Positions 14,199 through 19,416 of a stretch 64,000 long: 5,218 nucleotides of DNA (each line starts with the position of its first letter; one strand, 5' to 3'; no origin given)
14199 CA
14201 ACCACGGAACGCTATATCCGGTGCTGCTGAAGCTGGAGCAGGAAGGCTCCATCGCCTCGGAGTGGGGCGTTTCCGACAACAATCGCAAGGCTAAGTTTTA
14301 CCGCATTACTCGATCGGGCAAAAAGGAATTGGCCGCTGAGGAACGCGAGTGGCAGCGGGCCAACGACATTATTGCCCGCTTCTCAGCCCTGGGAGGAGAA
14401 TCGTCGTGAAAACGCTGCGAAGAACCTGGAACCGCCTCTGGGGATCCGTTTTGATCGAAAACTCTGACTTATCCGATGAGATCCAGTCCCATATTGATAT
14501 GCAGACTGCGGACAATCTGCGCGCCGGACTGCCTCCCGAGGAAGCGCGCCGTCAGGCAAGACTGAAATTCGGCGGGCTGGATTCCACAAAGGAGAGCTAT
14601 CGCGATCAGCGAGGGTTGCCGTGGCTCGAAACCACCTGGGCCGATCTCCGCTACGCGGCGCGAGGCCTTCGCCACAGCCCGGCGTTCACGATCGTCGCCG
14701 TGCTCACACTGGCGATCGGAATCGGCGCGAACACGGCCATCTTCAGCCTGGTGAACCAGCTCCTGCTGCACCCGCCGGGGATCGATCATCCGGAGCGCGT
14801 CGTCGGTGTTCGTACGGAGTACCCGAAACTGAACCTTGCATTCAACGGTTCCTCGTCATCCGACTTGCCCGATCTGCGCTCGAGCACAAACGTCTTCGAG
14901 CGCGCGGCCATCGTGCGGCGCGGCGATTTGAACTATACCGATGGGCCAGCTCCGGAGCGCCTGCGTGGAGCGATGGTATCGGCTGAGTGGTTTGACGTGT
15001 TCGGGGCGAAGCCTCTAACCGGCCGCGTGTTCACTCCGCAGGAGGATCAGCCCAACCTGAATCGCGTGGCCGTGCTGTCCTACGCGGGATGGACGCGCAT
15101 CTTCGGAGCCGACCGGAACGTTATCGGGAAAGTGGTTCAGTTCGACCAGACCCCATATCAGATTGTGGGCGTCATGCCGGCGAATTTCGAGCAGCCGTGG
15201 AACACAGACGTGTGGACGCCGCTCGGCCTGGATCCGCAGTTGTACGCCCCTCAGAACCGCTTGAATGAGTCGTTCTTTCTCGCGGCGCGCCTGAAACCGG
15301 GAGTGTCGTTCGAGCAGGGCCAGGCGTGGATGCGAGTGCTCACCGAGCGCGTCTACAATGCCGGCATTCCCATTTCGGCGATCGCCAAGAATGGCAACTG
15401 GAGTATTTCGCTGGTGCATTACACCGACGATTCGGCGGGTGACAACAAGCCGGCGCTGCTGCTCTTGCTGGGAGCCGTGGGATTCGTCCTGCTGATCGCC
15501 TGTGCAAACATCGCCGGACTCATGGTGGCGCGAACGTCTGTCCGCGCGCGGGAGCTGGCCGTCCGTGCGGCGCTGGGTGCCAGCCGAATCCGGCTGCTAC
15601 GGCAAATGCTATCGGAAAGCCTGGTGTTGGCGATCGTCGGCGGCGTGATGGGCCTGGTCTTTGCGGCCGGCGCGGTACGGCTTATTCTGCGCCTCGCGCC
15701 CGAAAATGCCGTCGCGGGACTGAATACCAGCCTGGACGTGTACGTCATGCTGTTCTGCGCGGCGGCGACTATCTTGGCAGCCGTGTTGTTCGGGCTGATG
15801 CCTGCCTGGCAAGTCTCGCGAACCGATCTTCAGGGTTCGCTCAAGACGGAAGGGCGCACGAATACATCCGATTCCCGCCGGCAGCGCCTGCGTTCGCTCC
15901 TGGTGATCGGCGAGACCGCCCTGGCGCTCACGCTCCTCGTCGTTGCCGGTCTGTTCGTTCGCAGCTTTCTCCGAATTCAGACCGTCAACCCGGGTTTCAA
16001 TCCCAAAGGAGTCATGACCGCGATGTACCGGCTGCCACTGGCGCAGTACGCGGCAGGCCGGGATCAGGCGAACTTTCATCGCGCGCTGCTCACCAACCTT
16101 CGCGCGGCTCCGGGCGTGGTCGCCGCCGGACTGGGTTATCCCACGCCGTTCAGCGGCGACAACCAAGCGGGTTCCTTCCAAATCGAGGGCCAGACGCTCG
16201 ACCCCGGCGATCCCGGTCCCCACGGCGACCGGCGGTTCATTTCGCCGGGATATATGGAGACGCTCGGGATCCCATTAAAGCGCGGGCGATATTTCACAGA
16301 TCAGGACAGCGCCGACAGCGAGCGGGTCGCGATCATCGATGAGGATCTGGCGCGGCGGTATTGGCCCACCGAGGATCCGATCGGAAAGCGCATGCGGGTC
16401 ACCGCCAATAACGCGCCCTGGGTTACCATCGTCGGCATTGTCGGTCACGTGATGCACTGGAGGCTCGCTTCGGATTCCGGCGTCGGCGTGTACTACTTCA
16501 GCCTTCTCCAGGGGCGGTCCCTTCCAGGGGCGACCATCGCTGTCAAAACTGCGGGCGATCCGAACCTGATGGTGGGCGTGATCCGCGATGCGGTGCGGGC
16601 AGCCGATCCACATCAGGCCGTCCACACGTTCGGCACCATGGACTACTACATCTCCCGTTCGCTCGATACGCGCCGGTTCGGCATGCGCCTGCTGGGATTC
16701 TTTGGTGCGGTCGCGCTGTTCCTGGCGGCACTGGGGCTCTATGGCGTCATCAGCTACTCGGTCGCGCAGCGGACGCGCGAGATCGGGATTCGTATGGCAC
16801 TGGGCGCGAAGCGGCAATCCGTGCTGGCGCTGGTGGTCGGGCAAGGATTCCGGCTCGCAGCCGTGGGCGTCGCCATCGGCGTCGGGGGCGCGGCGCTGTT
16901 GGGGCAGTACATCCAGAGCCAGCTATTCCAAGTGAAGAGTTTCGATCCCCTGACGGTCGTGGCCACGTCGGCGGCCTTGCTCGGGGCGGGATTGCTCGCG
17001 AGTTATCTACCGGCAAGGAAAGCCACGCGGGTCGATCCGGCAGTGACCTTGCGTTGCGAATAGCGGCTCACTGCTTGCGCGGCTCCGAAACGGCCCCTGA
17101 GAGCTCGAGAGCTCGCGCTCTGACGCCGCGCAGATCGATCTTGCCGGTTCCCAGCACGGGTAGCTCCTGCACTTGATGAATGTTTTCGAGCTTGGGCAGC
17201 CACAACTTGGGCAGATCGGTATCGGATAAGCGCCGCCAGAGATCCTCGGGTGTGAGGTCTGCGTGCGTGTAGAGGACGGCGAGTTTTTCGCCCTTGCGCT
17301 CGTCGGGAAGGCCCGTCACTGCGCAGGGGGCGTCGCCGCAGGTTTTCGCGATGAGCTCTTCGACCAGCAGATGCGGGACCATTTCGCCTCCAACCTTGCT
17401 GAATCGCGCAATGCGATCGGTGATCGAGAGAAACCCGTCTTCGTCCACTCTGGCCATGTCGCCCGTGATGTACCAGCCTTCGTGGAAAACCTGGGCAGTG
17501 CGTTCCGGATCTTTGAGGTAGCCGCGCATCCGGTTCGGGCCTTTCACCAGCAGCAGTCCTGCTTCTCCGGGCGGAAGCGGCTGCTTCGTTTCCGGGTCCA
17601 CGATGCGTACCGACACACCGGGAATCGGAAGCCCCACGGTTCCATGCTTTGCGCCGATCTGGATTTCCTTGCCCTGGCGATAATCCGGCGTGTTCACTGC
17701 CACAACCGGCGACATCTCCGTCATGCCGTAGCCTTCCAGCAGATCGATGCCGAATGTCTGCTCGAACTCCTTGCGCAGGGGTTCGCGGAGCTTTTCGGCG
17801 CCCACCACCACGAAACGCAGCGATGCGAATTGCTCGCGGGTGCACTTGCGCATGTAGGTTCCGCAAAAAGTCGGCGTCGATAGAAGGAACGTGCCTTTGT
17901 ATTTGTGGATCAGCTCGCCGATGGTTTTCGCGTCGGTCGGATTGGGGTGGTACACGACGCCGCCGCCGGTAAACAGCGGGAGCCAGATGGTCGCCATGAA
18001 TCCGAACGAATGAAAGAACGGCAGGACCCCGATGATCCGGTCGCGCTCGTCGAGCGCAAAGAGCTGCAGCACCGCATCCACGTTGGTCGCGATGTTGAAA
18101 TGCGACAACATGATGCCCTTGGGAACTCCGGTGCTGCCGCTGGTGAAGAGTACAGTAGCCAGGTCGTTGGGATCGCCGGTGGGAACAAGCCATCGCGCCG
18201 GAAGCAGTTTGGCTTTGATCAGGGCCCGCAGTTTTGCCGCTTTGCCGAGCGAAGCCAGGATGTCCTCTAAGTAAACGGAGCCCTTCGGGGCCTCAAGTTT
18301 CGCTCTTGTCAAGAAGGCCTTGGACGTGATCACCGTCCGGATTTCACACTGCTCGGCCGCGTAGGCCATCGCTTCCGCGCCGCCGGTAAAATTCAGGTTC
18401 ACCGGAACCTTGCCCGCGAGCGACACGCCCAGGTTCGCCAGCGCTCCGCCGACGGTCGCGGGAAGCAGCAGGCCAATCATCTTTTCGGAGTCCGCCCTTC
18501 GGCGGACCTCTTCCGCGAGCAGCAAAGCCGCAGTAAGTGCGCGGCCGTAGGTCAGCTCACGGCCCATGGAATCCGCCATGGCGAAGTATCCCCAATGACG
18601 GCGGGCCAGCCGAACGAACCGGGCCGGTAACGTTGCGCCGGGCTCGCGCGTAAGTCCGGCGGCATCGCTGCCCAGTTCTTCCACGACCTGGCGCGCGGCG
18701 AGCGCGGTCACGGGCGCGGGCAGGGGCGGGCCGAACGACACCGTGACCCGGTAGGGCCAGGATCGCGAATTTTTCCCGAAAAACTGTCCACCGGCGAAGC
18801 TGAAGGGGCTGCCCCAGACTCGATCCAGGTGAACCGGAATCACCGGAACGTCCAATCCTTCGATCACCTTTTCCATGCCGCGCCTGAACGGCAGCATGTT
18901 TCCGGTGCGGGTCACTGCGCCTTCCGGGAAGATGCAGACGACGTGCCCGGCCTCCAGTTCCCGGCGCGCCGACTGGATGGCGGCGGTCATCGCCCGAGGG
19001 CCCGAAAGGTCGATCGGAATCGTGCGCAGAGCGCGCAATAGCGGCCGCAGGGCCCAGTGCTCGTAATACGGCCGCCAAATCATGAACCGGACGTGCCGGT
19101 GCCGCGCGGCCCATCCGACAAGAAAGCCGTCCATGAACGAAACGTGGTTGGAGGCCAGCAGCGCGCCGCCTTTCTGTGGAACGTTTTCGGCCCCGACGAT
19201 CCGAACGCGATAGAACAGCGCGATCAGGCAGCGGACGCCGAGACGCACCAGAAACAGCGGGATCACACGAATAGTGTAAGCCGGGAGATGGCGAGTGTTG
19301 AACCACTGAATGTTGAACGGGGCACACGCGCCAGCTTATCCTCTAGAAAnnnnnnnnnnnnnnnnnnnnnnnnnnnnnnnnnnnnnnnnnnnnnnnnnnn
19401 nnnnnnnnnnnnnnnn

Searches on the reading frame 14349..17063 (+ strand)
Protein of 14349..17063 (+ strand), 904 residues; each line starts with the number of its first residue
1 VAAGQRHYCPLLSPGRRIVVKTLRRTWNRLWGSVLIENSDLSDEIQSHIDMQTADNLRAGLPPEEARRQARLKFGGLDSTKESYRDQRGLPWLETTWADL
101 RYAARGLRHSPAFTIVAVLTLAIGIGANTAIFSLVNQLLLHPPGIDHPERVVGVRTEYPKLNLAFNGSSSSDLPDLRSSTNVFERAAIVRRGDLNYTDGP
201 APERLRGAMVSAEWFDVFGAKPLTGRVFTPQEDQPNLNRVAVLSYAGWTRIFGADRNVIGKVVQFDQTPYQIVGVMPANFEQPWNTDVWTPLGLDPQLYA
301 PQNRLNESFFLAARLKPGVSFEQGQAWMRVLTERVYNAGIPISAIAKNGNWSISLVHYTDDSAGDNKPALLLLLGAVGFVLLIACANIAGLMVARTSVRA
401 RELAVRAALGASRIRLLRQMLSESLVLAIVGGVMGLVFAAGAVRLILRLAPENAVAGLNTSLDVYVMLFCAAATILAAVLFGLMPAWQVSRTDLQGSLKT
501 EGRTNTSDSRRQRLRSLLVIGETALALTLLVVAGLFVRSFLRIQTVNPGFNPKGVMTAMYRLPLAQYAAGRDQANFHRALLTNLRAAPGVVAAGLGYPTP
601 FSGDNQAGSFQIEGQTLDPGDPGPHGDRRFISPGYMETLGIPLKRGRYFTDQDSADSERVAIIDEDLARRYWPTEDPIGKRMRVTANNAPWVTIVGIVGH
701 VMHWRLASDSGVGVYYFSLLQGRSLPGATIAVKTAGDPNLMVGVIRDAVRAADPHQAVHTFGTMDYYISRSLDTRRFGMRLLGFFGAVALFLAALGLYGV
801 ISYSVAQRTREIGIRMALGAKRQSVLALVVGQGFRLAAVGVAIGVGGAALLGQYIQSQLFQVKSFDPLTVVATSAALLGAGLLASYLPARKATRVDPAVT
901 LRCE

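Call 13: search_protein_families(library=pfam, max_evalue=0.00001, proteins=[window:14349-17063:+])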
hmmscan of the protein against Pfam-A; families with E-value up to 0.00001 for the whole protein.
window:14349-17063:+ (904 aa): 2 families
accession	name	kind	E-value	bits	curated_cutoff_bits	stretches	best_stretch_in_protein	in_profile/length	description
PF12704.14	MacB_PCD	-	2.9e-38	132.7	27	2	114-328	1-204/207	MacB-like periplasmic core domain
PF02687.27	FtsX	-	6.4e-29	100.9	25.5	2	784-897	2-120/120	FtsX-like permease C-terminal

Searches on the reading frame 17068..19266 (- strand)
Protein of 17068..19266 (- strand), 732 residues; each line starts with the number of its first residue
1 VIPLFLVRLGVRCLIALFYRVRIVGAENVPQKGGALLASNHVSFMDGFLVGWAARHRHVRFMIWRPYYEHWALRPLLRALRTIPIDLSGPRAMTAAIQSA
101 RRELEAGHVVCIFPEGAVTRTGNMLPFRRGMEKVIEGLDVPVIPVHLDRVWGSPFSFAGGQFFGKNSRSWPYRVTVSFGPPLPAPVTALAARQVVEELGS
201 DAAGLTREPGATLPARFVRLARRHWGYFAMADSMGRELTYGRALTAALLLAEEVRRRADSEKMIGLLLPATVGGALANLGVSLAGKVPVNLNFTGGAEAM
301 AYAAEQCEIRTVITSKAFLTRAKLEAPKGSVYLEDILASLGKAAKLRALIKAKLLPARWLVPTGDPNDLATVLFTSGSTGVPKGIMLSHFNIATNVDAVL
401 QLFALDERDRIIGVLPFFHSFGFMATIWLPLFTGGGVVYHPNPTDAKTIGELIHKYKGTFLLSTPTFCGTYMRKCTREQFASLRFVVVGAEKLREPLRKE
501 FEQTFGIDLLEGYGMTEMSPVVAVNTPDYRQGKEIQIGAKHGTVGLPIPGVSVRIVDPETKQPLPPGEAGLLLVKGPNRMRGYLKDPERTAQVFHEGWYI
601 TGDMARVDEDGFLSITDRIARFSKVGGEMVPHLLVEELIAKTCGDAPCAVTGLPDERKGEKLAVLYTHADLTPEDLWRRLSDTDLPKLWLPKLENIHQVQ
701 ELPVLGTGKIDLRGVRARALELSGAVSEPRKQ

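Call 6: search_protein_families(library=pfam, proteins=[window:17068-19266:-])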
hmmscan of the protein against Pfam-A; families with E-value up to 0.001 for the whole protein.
window:17068-19266:- (732 aa): 2 families
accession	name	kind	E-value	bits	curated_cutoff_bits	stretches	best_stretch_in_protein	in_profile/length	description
PF00501.34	AMP-binding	-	6e-75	252.9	29.9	1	221-584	5-384/384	AMP-binding enzyme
PF01553.26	Acyltransferase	-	1.2e-25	90.3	23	1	20-146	1-130/132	Acyltransferase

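Call 7: search_protein_families(library=ncbifam, proteins=[window:17068-19266:-])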
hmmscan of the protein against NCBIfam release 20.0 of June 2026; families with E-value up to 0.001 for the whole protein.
window:17068-19266:- (732 aa): 108 families (the best 25 are shown)
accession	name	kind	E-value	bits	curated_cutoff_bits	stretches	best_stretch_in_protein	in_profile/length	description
NF006386.0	PRK08633.1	equivalog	2.1e-285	949.7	1221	1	2-722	410-1144/1147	acyl-[ACP]--phospholipid O-acyltransferase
NF005291.0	PRK06814.1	equivalog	4.2e-142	475.3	1349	1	6-719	426-1130/1140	acyl-[ACP]--phospholipid O-acyltransferase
NF005959.0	PRK08043.1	equivalog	3.1e-110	369.5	886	1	11-717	6-709/719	bifunctional acyl-ACP--phospholipid O-acyltransferase/long-chain-fatty-acid--ACP ligase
NF004837.0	PRK06187.1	subfamily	3.5e-85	286.3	476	1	278-720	75-523/531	long-chain-fatty-acid--CoA ligase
NF004971.0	PRK06334.1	equivalog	1.8e-83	281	847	1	209-722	17-536/539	long chain fatty acid--[acyl-carrier-protein] ligase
NF004114.0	PRK05605.1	equivalog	1.4e-65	221.7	766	1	360-720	214-570/575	long-chain-fatty-acid--CoA ligase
NF005702.0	PRK07514.1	subfamily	3.4e-59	200.5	558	1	278-715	71-496/506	malonyl-CoA synthase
NF004511.1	PRK05852.1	equivalog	3.2e-57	194.3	650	1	260-718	50-503/505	FadD7 family fatty acid--CoA ligase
TIGR01733.1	AA-adenyl-dom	subfamily_domain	2.1e-55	188.2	317.4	1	239-627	1-386/409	amino acid adenylation domain-containing protein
NF052269.1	Staph_lig_FadD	equivalog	9.2e-51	172.7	650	1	365-715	148-489/499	long-chain-fatty-acid--CoA ligase FadD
NF006523.0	PRK08974.1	equivalog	1e-50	172.5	884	1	357-717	196-551/561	long-chain-fatty-acid--CoA ligase FadD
NF005801.1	PRK07656.1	equivalog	1.1e-50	172.8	657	1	212-710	2-494/500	FadD3 family acyl-CoA ligase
NF006182.0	PRK08316.1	subfamily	1.4e-50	172.3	663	1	264-719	64-517/523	fatty acyl-CoA synthetase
NF004758.0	PRK06087.1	equivalog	2.1e-50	171.7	736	1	219-711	32-527/548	medium-chain fatty-acid--CoA ligase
NF006181.0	PRK08314.1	subfamily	3e-50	171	705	1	362-717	199-552/563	long-chain-fatty-acid--CoA ligase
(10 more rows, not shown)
